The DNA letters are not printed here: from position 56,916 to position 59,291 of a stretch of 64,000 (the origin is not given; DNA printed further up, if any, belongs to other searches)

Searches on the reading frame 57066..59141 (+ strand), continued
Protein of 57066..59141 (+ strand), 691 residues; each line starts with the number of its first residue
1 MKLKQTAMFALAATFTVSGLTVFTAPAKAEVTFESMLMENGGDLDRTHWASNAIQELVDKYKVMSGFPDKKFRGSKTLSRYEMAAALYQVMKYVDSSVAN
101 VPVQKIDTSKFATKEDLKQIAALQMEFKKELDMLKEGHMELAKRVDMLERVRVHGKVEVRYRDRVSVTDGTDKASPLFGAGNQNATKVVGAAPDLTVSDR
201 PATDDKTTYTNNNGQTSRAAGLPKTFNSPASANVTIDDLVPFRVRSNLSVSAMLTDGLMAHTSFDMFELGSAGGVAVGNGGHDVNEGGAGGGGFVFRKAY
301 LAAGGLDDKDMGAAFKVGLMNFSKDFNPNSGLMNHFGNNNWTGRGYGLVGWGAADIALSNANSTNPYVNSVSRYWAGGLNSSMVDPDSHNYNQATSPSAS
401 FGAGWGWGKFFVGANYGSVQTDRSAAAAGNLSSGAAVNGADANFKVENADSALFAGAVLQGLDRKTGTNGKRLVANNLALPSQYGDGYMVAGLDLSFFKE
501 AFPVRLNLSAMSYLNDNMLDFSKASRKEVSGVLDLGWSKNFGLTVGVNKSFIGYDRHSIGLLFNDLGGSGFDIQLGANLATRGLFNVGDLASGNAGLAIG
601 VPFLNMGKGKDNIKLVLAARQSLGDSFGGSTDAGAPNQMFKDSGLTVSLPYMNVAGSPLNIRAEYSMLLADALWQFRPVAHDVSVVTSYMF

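Call 74: fold_search(model_id=the predicted structure, library=pdb)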
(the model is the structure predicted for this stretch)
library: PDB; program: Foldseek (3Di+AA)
matches with E <= 10: 841; with E <= 0.001: 181
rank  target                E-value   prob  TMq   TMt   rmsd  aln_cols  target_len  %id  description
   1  5ldt_A                3.8e-10  1.00  0.34  0.53   9.9       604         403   10  Crystal Structures of MOMP from Campylobacter jejuni (released 2016-10-26)
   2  5ldv                  1.9e-09  1.00  0.34  0.55   9.9       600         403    9  Crystal Structures of MOMP from Campylobacter jejuni (released 2016-10-26)
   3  5nxn_A                1.8e-08  1.00  0.27  0.47  11.3       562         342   11  Structure of a L5-deletion mutant of Providencia stuartii Omp-Pst1 (released 2018-02-21)
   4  4gey                  2.6e-08  1.00  0.30  0.46  12.3       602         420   10  High pH structure of Pseudomonas putida OprB (released 2012-10-24)
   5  6rck_A                2.8e-08  1.00  0.29  0.50  10.2       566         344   10  Crystal structure of the OmpK36 GD insertion chimera from Klebsiella pneumonia (released 2019-09-11)
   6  6v78_A                3.3e-08  1.00  0.30  0.51   9.5       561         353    9  OmpK37 porin (released 2020-04-01)
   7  2xe1                  3.5e-08  1.00  0.30  0.51  10.1       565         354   11  Molecular insights into clinically isolated OmpC mutants and their role in multi-drug resistance (released 2010-05-19)
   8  5o79_C                4.5e-08  1.00  0.29  0.52   9.8       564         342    9  Klebsiella pneumoniae OmpK36 (released 2018-06-20)
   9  6ehb_B                4.8e-08  1.00  0.27  0.50  11.8       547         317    8  OmpU, an outer membrane protein, of Vibrio cholerae (released 2018-04-25)
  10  2j1n_A                5.6e-08  1.00  0.29  0.51  12.1       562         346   10  osmoporin OmpC (released 2006-09-06)
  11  5o79_A                6.6e-08  1.00  0.30  0.53   9.8       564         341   10  Klebsiella pneumoniae OmpK36 (released 2018-06-20)
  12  8bys_B                7.4e-08  1.00  0.30  0.57  11.5       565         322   11  Outer membrane attachment porin OmpM1 from Veillonella parvula, native (released 2023-11-08)
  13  2y0l                  7.8e-08  1.00  0.30  0.53   8.9       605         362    8  Crystal Structure of Pseudomonas Aeruginosa OpdO (released 2011-12-21)
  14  5o9c_A                7.8e-08  1.00  0.29  0.50  11.5       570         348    9  Crystal structure of Omp36 from Enterobacter aerogenes (released 2018-06-27)
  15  6rck_B                9.6e-08  1.00  0.30  0.51   9.7       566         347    9  Crystal structure of the OmpK36 GD insertion chimera from Klebsiella pneumonia (released 2019-09-11)
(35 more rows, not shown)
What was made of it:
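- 57066..59141 (+): 691-aa SLH-domain outer-membrane beta-barrel protein (the porin). Foldseek top hits are porins, including OprB and the SLH-anchored OmpM1 (call 74).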
